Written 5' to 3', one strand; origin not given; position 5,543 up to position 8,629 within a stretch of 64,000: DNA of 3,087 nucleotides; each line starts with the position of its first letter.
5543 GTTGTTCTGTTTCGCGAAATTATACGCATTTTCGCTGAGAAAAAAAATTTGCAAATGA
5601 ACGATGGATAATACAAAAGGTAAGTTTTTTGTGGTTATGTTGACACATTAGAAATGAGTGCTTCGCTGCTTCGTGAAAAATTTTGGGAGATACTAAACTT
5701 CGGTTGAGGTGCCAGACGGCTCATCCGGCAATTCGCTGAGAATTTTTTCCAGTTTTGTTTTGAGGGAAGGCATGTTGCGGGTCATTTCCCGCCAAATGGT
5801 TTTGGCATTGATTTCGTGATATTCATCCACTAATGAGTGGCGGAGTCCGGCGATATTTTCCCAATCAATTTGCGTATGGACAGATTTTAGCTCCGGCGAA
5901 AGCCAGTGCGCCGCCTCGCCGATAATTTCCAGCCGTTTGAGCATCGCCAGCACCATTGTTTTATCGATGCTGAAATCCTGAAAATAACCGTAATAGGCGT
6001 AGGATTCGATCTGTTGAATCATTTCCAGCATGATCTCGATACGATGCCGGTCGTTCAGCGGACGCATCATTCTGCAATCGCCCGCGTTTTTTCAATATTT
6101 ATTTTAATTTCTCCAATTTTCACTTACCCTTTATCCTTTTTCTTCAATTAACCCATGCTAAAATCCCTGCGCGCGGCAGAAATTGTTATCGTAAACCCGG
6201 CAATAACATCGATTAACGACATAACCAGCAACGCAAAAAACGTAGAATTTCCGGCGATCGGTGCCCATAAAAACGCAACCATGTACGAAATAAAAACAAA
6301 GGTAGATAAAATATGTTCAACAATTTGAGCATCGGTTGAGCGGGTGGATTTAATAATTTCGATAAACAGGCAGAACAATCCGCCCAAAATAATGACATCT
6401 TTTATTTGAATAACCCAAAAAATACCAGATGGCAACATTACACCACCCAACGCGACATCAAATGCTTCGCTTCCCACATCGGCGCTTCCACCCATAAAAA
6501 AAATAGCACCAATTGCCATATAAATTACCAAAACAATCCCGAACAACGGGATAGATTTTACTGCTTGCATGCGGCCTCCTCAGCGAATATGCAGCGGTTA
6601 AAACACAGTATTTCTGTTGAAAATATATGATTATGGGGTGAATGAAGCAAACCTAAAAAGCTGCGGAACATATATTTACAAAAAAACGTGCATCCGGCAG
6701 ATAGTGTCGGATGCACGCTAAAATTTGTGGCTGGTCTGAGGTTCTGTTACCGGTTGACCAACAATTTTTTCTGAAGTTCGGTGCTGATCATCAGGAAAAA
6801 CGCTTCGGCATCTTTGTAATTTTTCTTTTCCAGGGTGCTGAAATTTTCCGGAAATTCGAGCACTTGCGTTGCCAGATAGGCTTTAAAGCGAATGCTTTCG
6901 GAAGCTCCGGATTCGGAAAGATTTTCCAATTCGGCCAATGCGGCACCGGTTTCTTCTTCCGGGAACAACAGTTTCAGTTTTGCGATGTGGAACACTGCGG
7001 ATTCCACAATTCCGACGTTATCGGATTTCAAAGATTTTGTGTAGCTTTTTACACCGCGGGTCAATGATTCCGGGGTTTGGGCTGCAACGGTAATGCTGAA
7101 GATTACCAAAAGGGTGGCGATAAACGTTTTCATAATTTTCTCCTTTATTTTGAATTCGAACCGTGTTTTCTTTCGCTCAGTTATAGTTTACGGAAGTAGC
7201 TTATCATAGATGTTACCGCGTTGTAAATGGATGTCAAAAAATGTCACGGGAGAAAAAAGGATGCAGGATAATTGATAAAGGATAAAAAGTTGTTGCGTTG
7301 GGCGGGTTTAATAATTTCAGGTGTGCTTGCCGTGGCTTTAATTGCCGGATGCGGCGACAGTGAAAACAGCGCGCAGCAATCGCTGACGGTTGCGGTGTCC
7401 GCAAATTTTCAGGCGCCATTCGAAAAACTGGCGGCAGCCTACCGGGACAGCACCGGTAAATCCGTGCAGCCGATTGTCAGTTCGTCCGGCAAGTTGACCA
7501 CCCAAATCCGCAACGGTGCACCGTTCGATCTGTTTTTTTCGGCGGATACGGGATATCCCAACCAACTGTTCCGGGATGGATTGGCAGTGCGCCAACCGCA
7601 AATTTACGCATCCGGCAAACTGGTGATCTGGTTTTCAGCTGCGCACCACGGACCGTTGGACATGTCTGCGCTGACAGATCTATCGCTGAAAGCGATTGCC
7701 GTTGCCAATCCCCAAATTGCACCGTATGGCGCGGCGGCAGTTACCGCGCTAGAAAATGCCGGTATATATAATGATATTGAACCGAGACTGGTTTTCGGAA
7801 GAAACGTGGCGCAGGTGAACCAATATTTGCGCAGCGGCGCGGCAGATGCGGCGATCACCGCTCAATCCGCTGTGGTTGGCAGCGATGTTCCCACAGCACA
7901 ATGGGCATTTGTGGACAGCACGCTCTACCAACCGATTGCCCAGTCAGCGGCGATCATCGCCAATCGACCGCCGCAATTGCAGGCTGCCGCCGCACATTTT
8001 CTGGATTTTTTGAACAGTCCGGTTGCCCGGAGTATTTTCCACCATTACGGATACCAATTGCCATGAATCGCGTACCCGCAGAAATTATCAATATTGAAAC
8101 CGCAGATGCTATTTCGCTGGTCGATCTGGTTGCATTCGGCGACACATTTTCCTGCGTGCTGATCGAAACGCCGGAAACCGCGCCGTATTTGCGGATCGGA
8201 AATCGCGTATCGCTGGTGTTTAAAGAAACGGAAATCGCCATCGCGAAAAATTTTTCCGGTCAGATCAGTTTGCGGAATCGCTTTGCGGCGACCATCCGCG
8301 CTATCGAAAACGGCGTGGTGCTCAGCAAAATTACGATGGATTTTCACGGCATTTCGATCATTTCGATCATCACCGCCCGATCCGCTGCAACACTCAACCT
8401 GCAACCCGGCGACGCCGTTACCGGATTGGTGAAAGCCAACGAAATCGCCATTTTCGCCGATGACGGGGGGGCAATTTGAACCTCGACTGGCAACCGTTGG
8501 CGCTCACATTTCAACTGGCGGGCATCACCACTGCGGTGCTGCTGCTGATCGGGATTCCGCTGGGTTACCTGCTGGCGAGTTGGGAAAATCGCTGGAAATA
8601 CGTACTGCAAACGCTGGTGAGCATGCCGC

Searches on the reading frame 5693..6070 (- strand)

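Call 10: search_protein_families(library=pfam, proteins=[window:5693-6070:-], max_evalue=0.001)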
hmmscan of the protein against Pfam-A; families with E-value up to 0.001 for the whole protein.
window:5693-6070:- (125 aa): 1 family
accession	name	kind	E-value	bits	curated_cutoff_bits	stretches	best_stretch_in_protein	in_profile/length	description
PF01934.22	HepT-like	-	5.7e-17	62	23.5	1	14-110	1-120/120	Ribonuclease HepT-like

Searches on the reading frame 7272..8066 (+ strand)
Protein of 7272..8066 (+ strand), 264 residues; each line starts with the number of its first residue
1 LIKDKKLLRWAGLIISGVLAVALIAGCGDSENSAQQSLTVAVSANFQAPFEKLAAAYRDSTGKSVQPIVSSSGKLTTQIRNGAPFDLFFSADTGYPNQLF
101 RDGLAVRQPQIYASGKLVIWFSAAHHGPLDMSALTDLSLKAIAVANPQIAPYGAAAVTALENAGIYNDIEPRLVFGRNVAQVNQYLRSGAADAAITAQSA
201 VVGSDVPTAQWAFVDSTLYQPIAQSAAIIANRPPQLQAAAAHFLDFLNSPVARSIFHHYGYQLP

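Call 6: search_protein_families(library=pfam, proteins=[window:7272-8066:+])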
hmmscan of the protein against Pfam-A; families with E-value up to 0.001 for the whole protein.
window:7272-8066:+ (264 aa): 1 family
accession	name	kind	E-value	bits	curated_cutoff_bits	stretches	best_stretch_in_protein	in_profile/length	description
PF13531.11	SBP_bac_11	-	2.4e-50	171.9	25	1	38-262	1-227/227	Bacterial extracellular solute-binding protein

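Call 7: search_protein_families(library=ncbifam, proteins=[window:7272-8066:+])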
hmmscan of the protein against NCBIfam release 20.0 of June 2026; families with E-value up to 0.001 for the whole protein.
window:7272-8066:+ (264 aa): 6 families
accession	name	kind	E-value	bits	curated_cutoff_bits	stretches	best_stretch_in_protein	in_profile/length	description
TIGR01256.1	modA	equivalog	7.7e-52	176.3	62.5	1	44-260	2-217/217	molybdate ABC transporter substrate-binding protein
NF007958.0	PRK10677.1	equivalog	4.9e-18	65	253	1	13-262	8-254/256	molybdate ABC transporter substrate-binding protein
NF002918.0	PRK03537.1-4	equivalog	1.1e-06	28.2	288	1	34-261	4-243/246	molybdate ABC transporter substrate-binding protein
NF002919.0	PRK03537.1-6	equivalog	2.9e-06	27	482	1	13-136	10-129/275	molybdate ABC transporter substrate-binding protein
NF002917.0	PRK03537.1-3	equivalog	0.0002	20.6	264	0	42-116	29-102/267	molybdate ABC transporter substrate-binding protein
NF002916.0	PRK03537.1-2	equivalog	0.00068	19.2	359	0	42-120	9-86/244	molybdate ABC transporter substrate-binding protein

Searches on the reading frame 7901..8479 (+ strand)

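Call 6: search_protein_families(library=pfam, proteins=[window:7901-8479:+])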
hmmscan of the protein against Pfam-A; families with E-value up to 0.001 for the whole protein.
window:7901-8479:+ (192 aa): 1 family
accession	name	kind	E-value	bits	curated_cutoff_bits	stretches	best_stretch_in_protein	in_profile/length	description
PF03459.23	TOBE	-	4.3e-11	43.3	22.3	1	123-183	2-63/64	TOBE domain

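Call 7: search_protein_families(library=ncbifam, proteins=[window:7901-8479:+])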
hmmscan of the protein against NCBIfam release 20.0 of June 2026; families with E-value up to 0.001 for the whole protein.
window:7901-8479:+ (192 aa): 4 families
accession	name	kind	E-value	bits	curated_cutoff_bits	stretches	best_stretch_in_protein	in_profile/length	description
TIGR00638.1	Mop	subfamily_domain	4e-17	62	55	1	121-187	2-69/70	molybdenum-pterin binding domain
TIGR02142.1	modC_ABC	equivalog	1.2e-07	31.4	285.05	1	98-181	268-351/353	molybdenum ABC transporter ATP-binding protein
NF007957.0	PRK10676.1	equivalog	1.4e-06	27.7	369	1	115-188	117-192/263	molybdenum-dependent transcriptional regulator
NF040840.2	tungstate_WtpC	equivalog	0.00035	20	440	1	102-185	266-347/347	tungstate ABC transporter ATP-binding protein WtpC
